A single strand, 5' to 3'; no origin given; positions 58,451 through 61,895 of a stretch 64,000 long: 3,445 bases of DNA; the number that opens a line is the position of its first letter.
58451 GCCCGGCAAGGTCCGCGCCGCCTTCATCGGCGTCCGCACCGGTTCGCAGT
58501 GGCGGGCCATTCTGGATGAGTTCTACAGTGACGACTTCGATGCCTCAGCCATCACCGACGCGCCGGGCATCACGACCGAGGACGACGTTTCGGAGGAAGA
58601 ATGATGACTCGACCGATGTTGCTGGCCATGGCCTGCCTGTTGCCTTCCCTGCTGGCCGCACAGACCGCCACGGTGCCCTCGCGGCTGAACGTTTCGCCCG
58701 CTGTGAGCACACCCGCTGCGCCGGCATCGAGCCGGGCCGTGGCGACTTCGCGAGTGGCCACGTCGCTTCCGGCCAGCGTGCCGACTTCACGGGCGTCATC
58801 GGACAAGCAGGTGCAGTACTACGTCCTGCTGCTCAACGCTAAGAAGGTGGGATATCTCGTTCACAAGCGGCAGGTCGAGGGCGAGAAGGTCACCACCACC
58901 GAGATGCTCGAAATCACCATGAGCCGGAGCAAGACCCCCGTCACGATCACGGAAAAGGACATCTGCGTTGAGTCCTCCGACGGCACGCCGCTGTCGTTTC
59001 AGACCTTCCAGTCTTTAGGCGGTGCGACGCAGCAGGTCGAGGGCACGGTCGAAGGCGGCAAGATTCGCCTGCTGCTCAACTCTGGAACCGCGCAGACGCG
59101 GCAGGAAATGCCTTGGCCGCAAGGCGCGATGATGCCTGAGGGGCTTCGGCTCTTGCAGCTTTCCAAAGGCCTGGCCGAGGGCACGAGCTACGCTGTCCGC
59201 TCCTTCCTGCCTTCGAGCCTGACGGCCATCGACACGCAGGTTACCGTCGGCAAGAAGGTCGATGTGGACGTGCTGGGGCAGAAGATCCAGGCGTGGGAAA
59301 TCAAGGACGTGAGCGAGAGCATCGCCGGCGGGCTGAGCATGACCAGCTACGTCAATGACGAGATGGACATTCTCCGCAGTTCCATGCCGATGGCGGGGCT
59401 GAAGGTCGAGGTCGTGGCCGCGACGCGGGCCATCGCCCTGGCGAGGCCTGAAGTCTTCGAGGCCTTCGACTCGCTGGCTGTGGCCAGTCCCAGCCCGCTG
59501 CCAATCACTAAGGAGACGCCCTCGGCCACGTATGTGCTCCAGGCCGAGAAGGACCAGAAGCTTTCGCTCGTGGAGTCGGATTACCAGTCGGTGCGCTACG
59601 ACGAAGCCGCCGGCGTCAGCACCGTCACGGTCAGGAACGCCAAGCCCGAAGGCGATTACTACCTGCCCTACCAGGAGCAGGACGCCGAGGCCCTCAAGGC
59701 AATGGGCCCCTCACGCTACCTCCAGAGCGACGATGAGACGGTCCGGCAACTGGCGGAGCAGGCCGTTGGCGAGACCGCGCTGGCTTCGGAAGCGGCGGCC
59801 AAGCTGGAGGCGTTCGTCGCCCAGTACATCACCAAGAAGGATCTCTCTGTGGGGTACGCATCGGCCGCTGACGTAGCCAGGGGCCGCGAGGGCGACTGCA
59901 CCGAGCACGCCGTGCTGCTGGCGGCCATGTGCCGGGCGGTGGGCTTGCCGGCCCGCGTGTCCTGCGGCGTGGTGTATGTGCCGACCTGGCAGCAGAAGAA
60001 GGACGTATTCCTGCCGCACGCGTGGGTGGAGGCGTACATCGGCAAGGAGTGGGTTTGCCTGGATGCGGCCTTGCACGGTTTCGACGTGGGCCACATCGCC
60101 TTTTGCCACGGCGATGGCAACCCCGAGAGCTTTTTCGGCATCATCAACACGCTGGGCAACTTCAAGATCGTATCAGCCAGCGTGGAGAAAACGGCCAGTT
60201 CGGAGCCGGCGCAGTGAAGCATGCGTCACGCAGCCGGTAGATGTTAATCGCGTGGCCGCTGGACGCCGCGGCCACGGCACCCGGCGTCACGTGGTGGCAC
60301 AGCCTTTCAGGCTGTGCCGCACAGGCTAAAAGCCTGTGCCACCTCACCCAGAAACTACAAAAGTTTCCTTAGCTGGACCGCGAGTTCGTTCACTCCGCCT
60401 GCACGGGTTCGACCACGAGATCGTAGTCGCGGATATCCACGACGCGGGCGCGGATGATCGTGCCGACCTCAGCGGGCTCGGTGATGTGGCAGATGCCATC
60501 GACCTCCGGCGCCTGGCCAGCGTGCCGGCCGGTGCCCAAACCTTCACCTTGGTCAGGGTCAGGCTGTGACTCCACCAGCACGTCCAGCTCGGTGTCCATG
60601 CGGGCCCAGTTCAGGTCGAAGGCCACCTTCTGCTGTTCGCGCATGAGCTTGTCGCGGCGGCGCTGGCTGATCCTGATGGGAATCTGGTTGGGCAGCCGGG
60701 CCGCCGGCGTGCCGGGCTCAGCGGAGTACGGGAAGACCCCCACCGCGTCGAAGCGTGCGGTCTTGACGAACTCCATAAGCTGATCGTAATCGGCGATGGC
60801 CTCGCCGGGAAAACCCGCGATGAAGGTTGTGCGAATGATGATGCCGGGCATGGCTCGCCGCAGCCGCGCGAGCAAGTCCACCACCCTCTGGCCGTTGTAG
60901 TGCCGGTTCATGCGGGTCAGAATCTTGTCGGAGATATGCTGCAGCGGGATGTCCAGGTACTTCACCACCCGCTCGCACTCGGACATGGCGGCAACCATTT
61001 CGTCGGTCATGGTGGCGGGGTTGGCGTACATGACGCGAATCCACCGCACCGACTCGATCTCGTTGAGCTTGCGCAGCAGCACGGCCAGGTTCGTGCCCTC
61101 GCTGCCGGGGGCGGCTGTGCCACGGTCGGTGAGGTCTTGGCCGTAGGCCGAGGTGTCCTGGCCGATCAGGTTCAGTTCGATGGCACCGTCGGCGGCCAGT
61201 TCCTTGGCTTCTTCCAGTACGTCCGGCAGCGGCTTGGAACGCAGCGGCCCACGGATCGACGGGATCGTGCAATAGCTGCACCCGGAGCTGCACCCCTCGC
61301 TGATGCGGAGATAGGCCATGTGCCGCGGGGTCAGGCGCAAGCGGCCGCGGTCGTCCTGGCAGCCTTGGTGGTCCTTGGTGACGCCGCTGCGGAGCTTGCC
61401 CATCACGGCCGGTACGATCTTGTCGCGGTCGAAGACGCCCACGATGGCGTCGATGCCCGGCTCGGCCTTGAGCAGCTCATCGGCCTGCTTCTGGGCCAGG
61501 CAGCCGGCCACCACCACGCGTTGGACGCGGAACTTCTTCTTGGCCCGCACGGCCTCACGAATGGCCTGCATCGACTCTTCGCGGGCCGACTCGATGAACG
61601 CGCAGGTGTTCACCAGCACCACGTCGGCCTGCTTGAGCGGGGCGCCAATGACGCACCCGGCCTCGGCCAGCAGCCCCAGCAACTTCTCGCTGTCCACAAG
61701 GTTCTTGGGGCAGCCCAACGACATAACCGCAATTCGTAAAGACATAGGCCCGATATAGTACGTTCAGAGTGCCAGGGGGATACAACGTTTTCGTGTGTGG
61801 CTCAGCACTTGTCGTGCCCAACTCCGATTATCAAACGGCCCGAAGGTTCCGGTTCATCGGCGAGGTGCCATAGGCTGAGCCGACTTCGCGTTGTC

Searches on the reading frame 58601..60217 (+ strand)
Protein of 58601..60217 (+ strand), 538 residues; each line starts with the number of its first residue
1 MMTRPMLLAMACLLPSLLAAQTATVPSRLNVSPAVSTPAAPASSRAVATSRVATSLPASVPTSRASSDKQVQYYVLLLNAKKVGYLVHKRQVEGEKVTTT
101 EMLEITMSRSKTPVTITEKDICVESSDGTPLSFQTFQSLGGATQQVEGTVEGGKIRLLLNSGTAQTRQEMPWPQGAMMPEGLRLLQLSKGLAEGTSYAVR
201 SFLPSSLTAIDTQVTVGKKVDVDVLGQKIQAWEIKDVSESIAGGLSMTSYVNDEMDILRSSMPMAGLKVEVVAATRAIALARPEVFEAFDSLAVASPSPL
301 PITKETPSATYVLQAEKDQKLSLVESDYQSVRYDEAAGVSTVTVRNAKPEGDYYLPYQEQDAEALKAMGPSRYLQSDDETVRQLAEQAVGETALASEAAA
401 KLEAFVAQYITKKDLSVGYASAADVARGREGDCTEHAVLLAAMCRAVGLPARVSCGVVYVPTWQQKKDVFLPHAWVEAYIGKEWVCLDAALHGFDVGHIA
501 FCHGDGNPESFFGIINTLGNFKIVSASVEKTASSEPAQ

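Call 41: search_protein_families(library=pfam, proteins=[window:58601-60217:+], max_evalue=1e-8)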
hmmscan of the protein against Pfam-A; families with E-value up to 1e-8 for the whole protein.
window:58601-60217:+ (538 aa): 1 family
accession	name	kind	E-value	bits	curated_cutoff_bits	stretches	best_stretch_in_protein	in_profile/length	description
PF01841.26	Transglut_core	-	1.6e-18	67.4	23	1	383-489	2-108/108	Transglutaminase-like superfamily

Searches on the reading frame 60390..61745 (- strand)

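Call 41: search_protein_families(library=pfam, proteins=[window:60390-61745:-], max_evalue=1e-8)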
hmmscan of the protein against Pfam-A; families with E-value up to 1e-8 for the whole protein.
window:60390-61745:- (451 aa): 3 families
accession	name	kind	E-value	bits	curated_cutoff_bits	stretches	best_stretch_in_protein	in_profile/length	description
PF00919.26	UPF0004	-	5.7e-26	90.8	27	1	4-103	1-98/98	Uncharacterized protein family UPF0004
PF04055.27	Radical_SAM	-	6.7e-24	85.4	29.5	1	148-327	3-166/166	Radical SAM superfamily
PF18693.7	TRAM_2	-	1.9e-11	44.4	27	1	386-448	4-63/63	TRAM domain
